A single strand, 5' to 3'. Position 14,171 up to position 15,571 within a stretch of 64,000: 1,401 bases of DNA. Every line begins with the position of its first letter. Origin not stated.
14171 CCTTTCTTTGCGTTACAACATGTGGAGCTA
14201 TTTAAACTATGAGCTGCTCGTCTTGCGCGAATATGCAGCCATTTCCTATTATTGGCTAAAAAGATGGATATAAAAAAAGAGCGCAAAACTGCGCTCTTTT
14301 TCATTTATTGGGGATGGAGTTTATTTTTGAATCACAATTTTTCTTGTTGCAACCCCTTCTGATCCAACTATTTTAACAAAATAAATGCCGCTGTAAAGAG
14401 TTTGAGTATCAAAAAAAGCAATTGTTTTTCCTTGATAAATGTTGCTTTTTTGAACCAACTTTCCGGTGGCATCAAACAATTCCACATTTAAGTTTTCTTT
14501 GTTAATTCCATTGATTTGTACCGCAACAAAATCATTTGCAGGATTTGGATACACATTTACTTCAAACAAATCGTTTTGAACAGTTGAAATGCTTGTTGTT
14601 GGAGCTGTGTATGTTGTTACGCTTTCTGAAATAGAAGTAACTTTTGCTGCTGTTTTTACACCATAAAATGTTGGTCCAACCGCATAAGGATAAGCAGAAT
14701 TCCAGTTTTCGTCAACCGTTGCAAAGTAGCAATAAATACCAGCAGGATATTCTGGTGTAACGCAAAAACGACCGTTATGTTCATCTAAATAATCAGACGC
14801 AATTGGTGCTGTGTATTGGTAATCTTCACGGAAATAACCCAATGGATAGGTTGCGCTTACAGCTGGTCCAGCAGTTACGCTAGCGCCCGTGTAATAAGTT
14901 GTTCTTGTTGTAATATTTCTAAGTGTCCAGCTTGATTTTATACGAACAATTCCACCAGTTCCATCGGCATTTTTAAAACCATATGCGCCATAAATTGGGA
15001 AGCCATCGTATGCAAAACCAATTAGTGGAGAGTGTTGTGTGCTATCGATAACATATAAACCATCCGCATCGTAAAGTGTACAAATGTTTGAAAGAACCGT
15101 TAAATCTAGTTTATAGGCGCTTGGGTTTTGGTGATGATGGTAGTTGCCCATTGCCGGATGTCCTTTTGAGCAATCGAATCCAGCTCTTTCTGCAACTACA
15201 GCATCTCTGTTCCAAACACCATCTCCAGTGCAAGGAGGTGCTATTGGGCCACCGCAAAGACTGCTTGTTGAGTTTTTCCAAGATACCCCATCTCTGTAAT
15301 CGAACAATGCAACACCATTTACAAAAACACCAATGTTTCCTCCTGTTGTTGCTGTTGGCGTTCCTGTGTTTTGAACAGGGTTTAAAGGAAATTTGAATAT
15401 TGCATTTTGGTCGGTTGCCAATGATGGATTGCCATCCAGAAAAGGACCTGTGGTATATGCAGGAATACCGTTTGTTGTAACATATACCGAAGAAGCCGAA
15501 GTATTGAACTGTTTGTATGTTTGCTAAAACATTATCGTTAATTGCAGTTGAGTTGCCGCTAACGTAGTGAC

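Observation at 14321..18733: ECF sigma / anti-sigma operon driving a Spy/CpxP-like – MbnP-like – di-haem peroxidase – YHYH (T9SS) module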

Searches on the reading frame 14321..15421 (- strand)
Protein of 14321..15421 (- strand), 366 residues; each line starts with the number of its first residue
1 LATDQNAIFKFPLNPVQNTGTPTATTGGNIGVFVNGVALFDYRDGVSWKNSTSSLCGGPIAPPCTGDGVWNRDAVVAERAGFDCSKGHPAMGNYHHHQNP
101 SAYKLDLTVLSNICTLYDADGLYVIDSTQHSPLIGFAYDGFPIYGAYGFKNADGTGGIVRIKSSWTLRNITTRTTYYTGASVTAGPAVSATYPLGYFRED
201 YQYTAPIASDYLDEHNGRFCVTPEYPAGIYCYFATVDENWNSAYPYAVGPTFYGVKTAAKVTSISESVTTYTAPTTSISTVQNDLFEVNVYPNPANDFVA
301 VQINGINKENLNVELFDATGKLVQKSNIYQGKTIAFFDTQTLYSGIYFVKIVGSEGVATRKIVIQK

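Call 3: search_protein_families(library=pfam, proteins=[window:14321-15421:-], max_evalue=0.01)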
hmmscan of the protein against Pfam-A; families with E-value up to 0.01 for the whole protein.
window:14321-15421:- (366 aa): 4 families
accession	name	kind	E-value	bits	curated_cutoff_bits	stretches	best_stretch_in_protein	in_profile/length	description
PF14240.11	YHYH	-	1.8e-57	194.9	25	1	9-241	2-187/193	YHYH protein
PF18962.6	Por_Secre_tail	-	8.7e-16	58.4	27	1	290-364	1-75/75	Secretion system C-terminal sorting domain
PF22058.2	X25_BaPul_like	-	0.0035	17.8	27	1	212-267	28-82/87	Pullulanase X25 domain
PF13585.12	CHU_C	-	0.0049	17.4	27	0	295-351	14-70/86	CHU_C Type IX secretion signal domain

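Call 4: search_protein_families(library=ncbifam, proteins=[window:14321-15421:-], max_evalue=0.01)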
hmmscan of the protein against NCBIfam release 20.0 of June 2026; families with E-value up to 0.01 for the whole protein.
window:14321-15421:- (366 aa): 3 families
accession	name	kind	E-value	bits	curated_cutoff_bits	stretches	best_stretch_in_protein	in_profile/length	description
TIGR04183.1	Por_Secre_tail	domain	3e-17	62.4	23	1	290-365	1-72/72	T9SS type A sorting domain-containing protein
NF038113.1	T9SSA_dep_M36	equivalog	1.9e-12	46.2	885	1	263-365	763-869/869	T9SS-dependent M36 family metallopeptidase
NF052323.1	T9SSA_dep_M6i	equivalog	0.00038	18.5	600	1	287-362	957-1036/1043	T9SS-dependent M6-like inactivated metalloprotease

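Call 12: search_solved_structures(query=window:14321-15421:-, max_evalue=1, show_alignments=2)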
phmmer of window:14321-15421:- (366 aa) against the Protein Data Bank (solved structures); distinct sequences matched with E-value up to 1: 4.
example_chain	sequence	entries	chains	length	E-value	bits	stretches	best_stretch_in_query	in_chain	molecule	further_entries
7pzj_A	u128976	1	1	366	0.00086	21.4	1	262-354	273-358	Lipase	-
8glk_D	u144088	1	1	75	0.0073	18.4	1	287-364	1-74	Endonuclease I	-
9whd_A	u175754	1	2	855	0.012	17.7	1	289-352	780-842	GH167 glycoside hydrolase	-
1vr8_A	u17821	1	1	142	0.6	12.1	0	93-183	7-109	GTP binding regulator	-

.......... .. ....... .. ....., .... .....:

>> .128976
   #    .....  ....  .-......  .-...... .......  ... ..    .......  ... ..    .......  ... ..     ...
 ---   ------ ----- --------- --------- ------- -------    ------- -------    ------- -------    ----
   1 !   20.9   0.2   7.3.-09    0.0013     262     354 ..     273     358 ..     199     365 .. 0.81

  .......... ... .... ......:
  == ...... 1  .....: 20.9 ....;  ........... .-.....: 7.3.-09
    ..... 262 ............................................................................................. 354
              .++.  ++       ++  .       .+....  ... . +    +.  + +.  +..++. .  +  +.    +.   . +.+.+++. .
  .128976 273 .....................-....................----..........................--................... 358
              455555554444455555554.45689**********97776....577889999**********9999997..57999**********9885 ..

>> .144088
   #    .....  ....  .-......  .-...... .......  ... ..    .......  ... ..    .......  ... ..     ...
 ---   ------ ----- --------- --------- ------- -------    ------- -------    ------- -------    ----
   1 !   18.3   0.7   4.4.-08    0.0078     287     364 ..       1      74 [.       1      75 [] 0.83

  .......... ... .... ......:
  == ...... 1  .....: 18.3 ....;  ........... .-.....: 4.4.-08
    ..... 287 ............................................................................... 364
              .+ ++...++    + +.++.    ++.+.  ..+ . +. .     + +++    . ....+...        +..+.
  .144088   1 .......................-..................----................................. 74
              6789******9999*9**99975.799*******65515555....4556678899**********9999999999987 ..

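Call 54: find_homologous_proteins(query=window:14321-15421:-, max_evalue=0.001)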
Query window:14321-15421:- (366 aa): 7134 proteins with E <= 0.001 among 8000 candidates; the best 120 are listed.
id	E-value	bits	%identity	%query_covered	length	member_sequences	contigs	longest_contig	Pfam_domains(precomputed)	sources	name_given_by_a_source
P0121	5.8e-243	823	97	100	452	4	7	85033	PF14240.12,PF18962.8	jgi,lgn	jgi:hypothetical protein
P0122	1.5e-242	822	98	100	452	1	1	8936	PF14240.12,PF18962.8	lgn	-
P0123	1.0e-241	819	97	100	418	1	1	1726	PF14240.12,PF18962.8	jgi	jgi:hypothetical protein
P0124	3.1e-241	818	97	100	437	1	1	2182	PF14240.12,PF18962.8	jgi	-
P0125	1.3e-239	812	95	100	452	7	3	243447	PF14240.12,PF18962.8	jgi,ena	jgi:hypothetical protein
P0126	6.7e-213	724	85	100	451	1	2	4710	PF14240.12,PF18962.8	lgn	-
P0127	1.8e-212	723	85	100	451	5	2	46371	PF14240.12,PF18962.8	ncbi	-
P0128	4.5e-212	722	85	100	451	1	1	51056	PF14240.12,PF18962.8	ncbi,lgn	-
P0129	1.6e-210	717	84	100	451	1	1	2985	PF14240.12,PF18962.8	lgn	-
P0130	5.4e-197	672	77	100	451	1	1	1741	PF14240.12,PF18962.8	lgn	-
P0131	2.2e-190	650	74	100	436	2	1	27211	PF14240.12,PF18962.8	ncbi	-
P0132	1.7e-189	647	75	100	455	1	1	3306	PF14240.12,PF18962.8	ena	-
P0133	5.1e-189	646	75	100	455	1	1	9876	PF14240.12,PF18962.8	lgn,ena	-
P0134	5.1e-189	646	75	100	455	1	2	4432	PF14240.12,PF18962.8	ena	-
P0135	5.2e-189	646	75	100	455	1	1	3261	PF14240.12,PF18962.8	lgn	-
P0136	5.2e-189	646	75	100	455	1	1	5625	PF14240.12,PF18962.8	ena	-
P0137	5.4e-189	646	75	100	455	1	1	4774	PF14240.12,PF18962.8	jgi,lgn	jgi:hypothetical protein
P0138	5.4e-189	646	75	100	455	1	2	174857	PF14240.12,PF18962.8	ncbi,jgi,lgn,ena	jgi:hypothetical protein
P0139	5.5e-189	646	75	100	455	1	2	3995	PF14240.12,PF18962.8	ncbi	-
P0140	7.9e-189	645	75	100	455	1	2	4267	PF14240.12,PF18962.8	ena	-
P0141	1.2e-188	645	75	100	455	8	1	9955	PF14240.12,PF18962.8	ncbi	-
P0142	1.8e-188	644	74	100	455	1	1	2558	PF14240.12,PF18962.8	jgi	jgi:hypothetical protein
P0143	2.4e-188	644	74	100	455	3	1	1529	PF14240.12,PF18962.8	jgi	jgi:hypothetical protein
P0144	6.3e-188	642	75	100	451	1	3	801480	PF14240.12,PF18962.8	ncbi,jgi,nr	ncbi:MAG: YHYH protein [Bacteroidia bacterium]|nr:YHYH protein [Bacteroidia bacterium]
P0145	6.4e-188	642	73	100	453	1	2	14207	PF14240.12,PF18962.8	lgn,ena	-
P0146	1.4e-187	641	74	100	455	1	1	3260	PF14240.12,PF18962.8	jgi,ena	jgi:hypothetical protein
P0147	1.9e-187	641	74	100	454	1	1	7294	PF14240.12,PF18962.8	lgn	-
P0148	8.8e-187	638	73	100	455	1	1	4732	PF14240.12,PF18962.8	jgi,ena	-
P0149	3.8e-185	633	74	100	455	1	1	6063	PF14240.12,PF18962.8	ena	-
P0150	4.2e-185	633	72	100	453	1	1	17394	PF14240.12,PF18962.8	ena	-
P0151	4.3e-185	633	74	99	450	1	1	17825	PF14240.12,PF18962.8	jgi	jgi:hypothetical protein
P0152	8.2e-185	632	73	100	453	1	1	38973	PF14240.12,PF18962.8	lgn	-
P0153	9.7e-185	632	72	100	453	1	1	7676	PF14240.12,PF18962.8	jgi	-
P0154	1.3e-184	631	73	100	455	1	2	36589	PF14240.12,PF18962.8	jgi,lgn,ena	jgi:hypothetical protein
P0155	1.4e-184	631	73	100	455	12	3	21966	PF14240.12,PF18962.8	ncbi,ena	-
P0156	1.0e-183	628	73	100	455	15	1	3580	PF14240.12,PF18962.8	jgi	-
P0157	1.4e-183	628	72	100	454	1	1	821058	PF14240.12,PF18962.8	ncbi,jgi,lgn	ncbi:MAG: YHYH protein [Chitinophagaceae bacterium]|jgi:hypothetical protein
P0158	1.5e-183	628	74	100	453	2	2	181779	PF14240.12,PF18962.8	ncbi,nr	ncbi:MAG: hypothetical protein K0S53_534 [Bacteroidetes bacterium]|nr:hypothetical protein [Bacteroi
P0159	3.3e-183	627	72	100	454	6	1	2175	PF14240.12,PF18962.8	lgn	-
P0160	6.8e-183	626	73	100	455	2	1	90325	PF14240.12,PF18962.8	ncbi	ncbi:MAG: YHYH protein [Bacteroidota bacterium]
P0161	1.5e-182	625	71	100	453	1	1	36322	PF14240.12,PF18962.8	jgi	jgi:hypothetical protein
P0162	1.9e-182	624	71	100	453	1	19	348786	PF14240.12,PF18962.8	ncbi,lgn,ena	-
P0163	4.2e-182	623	71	100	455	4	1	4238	PF14240.12,PF18962.8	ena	-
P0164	5.6e-182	623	71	100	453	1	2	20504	PF14240.12,PF18962.8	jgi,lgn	jgi:hypothetical protein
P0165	6.6e-182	622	72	100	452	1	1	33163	PF14240.12,PF18962.8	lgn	-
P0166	6.9e-182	622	71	100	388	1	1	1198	PF14240.12,PF18962.8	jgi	jgi:hypothetical protein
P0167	8.0e-182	622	71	100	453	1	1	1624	PF14240.12,PF18962.8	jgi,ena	jgi:hypothetical protein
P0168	9.5e-182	622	71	100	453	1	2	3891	PF14240.12,PF18962.8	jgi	jgi:hypothetical protein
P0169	1.1e-181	622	71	100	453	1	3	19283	PF14240.12,PF18962.8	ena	-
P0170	1.1e-181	622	71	100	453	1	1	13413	PF14240.12,PF18962.8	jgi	-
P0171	1.1e-181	622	71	100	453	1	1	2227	PF14240.12,PF18962.8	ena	-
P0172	1.1e-181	622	71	100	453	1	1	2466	PF14240.12,PF18962.8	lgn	-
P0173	1.4e-181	621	73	100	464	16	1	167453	PF14240.12,PF18962.8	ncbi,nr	ncbi:MAG: YHYH protein [Bacteroidia bacterium]|nr:YHYH protein [Bacteroidia bacterium]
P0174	2.0e-181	621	71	100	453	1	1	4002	PF14240.12,PF18962.8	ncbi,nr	ncbi:MAG: YHYH protein [Chitinophagaceae bacterium]|nr:YHYH protein [Chitinophagaceae bacterium]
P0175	2.4e-181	621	73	100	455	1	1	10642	PF14240.12,PF18962.8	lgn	-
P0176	2.6e-181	620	70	100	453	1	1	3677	PF14240.12,PF18962.8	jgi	jgi:hypothetical protein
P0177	3.6e-181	620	74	100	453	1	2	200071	PF14240.12,PF18962.8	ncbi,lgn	-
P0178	3.9e-181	620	73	100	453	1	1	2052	PF14240.12,PF18962.8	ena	-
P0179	3.9e-181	620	70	100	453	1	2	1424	PF14240.12,PF18962.8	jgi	-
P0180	4.3e-181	620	74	100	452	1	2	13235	PF14240.12,PF18962.8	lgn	-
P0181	6.7e-181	619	70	100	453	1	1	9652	PF14240.12,PF18962.8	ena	-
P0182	9.3e-181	619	73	100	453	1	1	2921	PF14240.12,PF18962.8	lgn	-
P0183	1.0e-180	618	70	100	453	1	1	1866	PF14240.12,PF18962.8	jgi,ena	-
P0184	1.0e-180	618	70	100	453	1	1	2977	PF14240.12,PF18962.8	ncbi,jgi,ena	-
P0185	1.1e-180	618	70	100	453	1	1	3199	PF14240.12,PF18962.8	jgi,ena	jgi:hypothetical protein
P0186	1.1e-180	618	70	100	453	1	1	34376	PF14240.12,PF18962.8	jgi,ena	jgi:hypothetical protein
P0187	1.7e-180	618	73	96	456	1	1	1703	PF14240.12,PF18962.8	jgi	jgi:hypothetical protein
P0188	1.8e-180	618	73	100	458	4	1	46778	PF14240.12,PF18962.8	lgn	-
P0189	1.8e-180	618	72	100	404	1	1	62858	PF14240.12,PF18962.8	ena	-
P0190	2.0e-180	618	70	100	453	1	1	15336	PF14240.12,PF18962.8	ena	-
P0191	2.3e-180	617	74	100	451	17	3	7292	PF14240.12,PF18962.8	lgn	-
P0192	2.4e-180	617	70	100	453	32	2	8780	PF14240.12,PF18962.8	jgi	jgi:hypothetical protein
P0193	2.5e-180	617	70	100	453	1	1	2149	PF14240.12,PF18962.8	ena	-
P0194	3.8e-180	617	72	100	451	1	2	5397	PF14240.12,PF18962.8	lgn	-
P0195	4.6e-180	616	72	100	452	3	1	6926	PF14240.12,PF18962.8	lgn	-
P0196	6.8e-180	616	73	100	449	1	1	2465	PF14240.12,PF18962.8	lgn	-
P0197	7.3e-180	616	72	100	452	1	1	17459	PF14240.12,PF18962.8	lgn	-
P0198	7.3e-180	616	72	100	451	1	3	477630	PF14240.12,PF18962.8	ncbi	-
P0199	7.4e-180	616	70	100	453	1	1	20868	PF14240.12,PF18962.8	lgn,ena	-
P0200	7.8e-180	616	72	100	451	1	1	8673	PF14240.12,PF18962.8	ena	-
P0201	8.4e-180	616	73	100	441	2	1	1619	PF14240.12,PF18962.8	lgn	-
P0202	9.3e-180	615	73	100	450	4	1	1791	PF14240.12,PF18962.8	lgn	-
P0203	1.0e-179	615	72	100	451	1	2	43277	PF14240.12,PF18962.8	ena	-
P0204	1.1e-179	615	73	100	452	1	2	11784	PF14240.12,PF18962.8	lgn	-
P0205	1.1e-179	615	71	100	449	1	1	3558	PF14240.12,PF18962.8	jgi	-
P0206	1.2e-179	615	71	100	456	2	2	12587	PF14240.12,PF18962.8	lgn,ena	-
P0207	1.2e-179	615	70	100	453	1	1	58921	PF14240.12,PF18962.8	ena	-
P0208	1.2e-179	615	71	100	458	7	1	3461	PF14240.12,PF18962.8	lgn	-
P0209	1.5e-179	615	72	100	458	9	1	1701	PF14240.12,PF18962.8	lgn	-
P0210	1.5e-179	615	73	100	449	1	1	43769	PF22058.3,PF14240.12,PF18962.8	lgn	-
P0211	1.6e-179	615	70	100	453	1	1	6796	PF14240.12,PF18962.8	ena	-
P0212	1.6e-179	615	73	100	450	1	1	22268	PF14240.12,PF18962.8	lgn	-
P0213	1.9e-179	614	73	100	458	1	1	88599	PF14240.12,PF18962.8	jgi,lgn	jgi:hypothetical protein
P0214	2.6e-179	614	73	100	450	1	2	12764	PF14240.12,PF18962.8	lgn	-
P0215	2.6e-179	614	71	100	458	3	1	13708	PF14240.12,PF18962.8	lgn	-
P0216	3.7e-179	613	72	100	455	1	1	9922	PF14240.12,PF18962.8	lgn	-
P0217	4.0e-179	613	72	100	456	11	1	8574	PF14240.12,PF18962.8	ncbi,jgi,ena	-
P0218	4.3e-179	613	72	100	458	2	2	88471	PF14240.12,PF18962.8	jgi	jgi:hypothetical protein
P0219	4.5e-179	613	72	100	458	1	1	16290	PF14240.12,PF18962.8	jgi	jgi:hypothetical protein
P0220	4.7e-179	613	70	100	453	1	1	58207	PF14240.12,PF18962.8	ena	-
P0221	4.9e-179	613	72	99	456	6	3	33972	PF14240.12,PF18962.8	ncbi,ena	-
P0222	5.6e-179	613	72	100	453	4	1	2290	PF14240.12,PF18962.8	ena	-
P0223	6.1e-179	613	72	100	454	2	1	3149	PF14240.12,PF18962.8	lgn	-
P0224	6.4e-179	613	73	100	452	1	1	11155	PF14240.12,PF18962.8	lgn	-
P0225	7.5e-179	612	70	100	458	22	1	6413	PF14240.12,PF18962.8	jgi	jgi:YHYH protein/Secretion system C-terminal sorting domain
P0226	7.7e-179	612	72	100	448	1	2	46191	PF14240.12,PF18962.8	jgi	-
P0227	1.1e-178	612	71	100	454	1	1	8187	PF14240.12,PF18962.8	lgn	-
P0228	1.1e-178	612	71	100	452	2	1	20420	PF14240.12,PF18962.8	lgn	-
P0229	1.4e-178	611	72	100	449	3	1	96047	PF22058.3,PF14240.12,PF18962.8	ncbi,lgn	-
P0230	1.8e-178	611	72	100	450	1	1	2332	PF14240.12,PF18962.8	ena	-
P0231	1.8e-178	611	71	100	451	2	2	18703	PF14240.12,PF18962.8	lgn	-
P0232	1.9e-178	611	73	100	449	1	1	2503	PF22058.3,PF14240.12,PF18962.8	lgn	-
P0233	2.1e-178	611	71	100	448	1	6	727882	PF14240.12,PF18962.8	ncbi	ncbi:MAG: YHYH protein [Bacteroidia bacterium]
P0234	2.2e-178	611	72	100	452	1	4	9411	PF14240.12,PF18962.8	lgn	-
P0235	3.2e-178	610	72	100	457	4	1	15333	PF14240.12,PF18962.8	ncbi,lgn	-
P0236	3.6e-178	610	72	100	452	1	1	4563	PF14240.12,PF18962.8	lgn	-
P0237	4.3e-178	610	72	100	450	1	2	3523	PF14240.12,PF18962.8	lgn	-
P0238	4.5e-178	610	73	100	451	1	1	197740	PF14240.12,PF18962.8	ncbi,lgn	-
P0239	4.8e-178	610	70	100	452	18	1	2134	PF14240.12,PF18962.8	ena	-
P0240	5.5e-178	610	71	100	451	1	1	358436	PF14240.12,PF18962.8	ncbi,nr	ncbi:MAG: YHYH protein [Bacteroidetes bacterium]|nr:YHYH protein [Bacteroidota bacterium]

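Call 61: predict_structure(alignment_id=A4)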
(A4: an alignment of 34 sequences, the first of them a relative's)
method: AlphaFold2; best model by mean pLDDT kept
length: 452 residues; sequences in the alignment: 34
mean_pLDDT: 40.2   pTM: 0.33
mean pLDDT of the five models: 40.2, 38.5, 37.6, 36.8, 36.4
residues with pLDDT >= 90: 7; 70-90: 52; 50-70: 41; < 50: 352
segments of 3 or more residues with pLDDT < 50: 1-56, 69-94, 96-136, 139-348, 357-371
pLDDT, mean of each block of 10 residues (from residue 1): 43 30 35 35 36 46 50 32 33 45 27 26 29 44 41 34 22 24 23 26 23 22 26 30 28 26 33 23 22 24 30 35 32 33 40 52 32 58 71 72 89 73 83 86 81 75
secondary structure, 60 per line:
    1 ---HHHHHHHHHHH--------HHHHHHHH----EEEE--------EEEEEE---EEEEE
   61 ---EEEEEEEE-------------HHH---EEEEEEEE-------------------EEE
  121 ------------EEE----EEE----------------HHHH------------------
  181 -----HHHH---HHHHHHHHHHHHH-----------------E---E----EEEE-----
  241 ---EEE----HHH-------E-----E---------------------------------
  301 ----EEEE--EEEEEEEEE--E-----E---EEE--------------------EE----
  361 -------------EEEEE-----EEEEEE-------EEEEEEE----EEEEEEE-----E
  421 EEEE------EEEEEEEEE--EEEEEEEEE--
elements in order: H4-14 H23-30 E35-38 E47-52 E56-60 E64-71 E91-98 E118-120 E133-135 E140-142 H159-162 H186-189 H193-205 E232-235 E244-246 E305-308 E311-319 E332-334 E374-378 E384-389 E397-403 E408-414 E420-424 E431-439 E442-450

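Call 63: search_solved_structures(query=A4, max_evalue=10, show_alignments=2)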
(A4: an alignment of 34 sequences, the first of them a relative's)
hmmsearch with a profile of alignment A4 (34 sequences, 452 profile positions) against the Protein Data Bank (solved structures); distinct sequences matched with E-value up to 10: 5.
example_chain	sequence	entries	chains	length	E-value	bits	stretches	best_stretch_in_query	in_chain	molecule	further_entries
9whd_A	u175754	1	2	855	6.8e-07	31.3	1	369-444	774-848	GH167 glycoside hydrolase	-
8glk_D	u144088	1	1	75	6.9e-05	24.7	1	373-450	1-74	Endonuclease I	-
7pzj_A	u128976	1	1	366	0.0055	18.5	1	347-446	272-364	Lipase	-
1vr8_A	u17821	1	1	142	0.75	11.4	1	180-270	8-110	GTP binding regulator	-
7wwh_A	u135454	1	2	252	1.9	10.1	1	368-444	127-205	Alpha/beta hydrolase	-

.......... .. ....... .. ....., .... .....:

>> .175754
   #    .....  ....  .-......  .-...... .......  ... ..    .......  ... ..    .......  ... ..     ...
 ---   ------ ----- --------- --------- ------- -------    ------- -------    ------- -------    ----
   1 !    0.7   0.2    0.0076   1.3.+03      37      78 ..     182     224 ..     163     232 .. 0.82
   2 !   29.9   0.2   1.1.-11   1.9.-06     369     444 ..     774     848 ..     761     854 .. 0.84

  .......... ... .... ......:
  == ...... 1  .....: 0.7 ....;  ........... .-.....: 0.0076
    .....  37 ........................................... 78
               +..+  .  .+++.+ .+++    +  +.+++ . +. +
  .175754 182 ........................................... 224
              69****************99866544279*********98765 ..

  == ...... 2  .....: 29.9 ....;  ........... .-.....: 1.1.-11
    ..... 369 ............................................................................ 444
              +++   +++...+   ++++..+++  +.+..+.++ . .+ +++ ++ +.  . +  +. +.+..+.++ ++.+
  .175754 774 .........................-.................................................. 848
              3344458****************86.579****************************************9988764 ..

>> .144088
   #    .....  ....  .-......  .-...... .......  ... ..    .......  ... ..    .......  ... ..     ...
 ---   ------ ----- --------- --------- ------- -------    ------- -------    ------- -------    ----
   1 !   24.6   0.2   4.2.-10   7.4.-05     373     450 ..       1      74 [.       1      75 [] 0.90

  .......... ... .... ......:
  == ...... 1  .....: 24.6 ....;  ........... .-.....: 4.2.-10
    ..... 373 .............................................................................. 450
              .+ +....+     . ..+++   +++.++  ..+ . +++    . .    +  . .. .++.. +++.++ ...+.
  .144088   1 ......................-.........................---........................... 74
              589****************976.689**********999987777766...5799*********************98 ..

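Call 67: find_encoding_contigs(protein=P0144, flank=7000, max_places=1)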
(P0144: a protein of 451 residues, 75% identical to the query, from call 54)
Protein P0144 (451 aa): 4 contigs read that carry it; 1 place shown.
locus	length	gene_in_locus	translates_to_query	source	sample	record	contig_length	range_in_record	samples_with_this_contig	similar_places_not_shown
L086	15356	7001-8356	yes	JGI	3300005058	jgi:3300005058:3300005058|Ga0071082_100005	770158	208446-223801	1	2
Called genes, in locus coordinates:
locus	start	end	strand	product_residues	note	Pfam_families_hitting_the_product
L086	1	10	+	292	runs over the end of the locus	PF00781:DAGK_cat, PF19279:YegS_C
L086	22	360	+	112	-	PF01253:SUI1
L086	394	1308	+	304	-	PF01370:Epimerase, PF04321:RmlD_sub_bind (weak), PF16363:GDP_Man_Dehyd (faint), PF08338:DUF1731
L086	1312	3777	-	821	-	PF01588:tRNA_bind, PF03483:B3_4, PF03484:B5, PF17759:tRNA_synthFbeta, PF03147:FDX-ACB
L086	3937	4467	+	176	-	PF04542:Sigma70_r2, PF08281:Sigma70_r4_2, PF22233:PhyR_sigma-like (weak)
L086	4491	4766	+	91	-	-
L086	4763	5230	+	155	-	-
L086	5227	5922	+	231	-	PF20243:MbnP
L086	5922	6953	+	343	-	PF00034:Cytochrom_C (faint), PF03150:CCP_MauG, PF09086:DUF1924 (faint)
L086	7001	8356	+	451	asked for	PF14240:YHYH, PF18962:Por_Secre_tail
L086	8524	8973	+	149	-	PF01643:Acyl-ACP_TE (weak), PF13279:4HBT_2, PF03061:4HBT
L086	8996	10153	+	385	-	PF02801:Ketoacyl-synt_C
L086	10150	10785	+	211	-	-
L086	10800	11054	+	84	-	PF00550:PP-binding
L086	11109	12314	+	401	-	PF00109:ketoacyl-synt, PF00108:Thiolase_N (faint), PF02801:Ketoacyl-synt_C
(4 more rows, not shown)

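Call 68: find_encoding_contigs(protein=P0157, flank=7000, max_places=1)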
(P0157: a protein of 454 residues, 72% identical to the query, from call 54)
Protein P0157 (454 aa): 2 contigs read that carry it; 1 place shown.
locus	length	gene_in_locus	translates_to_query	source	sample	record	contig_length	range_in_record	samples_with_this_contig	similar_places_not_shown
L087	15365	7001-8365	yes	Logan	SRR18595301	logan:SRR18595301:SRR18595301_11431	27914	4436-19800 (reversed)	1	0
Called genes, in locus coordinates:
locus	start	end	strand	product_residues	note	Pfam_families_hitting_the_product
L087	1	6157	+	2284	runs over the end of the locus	PF06739:SBBP (faint), PF25021:TEN_NHL, PF01436:NHL (weak), PF19081:Ig_7, PF05382:Amidase_5 (faint), PF19081:Ig_7, PF18962:Por_Secre_tail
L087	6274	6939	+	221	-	PF20243:MbnP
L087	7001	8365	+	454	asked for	PF14240:YHYH, PF18962:Por_Secre_tail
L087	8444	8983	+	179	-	PF08534:Redoxin (weak), PF00255:GSHPx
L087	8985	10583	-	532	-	PF00890:FAD_binding_2, PF07992:Pyr_redox_2 (faint), PF02910:Succ_DH_flav_C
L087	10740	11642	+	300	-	-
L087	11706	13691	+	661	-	PF18962:Por_Secre_tail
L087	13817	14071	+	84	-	PF01649:Ribosomal_S20p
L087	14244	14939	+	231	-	PF01128:IspD, PF12804:NTP_transf_3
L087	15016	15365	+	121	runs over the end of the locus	-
